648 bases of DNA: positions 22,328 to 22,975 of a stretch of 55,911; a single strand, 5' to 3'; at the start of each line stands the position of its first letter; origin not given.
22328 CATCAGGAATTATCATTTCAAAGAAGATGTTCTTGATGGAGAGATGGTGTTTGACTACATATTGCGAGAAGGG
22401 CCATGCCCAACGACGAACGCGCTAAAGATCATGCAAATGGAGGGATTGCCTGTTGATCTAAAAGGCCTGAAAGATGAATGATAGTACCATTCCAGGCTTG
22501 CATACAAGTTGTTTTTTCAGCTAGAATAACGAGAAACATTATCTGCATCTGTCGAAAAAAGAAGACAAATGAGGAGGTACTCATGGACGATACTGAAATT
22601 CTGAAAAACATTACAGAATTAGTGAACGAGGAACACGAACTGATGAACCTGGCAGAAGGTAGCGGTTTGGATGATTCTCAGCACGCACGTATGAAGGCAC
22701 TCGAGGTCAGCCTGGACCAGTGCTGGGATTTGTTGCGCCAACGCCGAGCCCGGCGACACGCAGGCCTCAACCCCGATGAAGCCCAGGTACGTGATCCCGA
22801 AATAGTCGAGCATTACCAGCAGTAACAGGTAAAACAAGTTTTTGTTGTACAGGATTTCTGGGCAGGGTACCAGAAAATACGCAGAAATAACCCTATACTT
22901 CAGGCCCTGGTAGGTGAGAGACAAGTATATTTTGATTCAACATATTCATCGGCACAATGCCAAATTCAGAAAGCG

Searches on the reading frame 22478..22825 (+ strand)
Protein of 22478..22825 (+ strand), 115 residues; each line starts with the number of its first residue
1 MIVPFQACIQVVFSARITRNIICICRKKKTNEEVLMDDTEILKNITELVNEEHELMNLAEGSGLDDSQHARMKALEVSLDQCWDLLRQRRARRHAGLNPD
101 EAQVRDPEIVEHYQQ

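Call 16: search_protein_families(library=pfam, proteins=[window:22478-22825:+], max_evalue=0.001)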
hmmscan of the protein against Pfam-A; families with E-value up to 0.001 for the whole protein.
window:22478-22825:+ (115 aa): 1 family
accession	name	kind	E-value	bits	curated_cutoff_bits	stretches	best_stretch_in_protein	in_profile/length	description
PF10944.13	DUF2630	-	1.2e-29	103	27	1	37-115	1-80/80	Protein of unknown function (DUF2630)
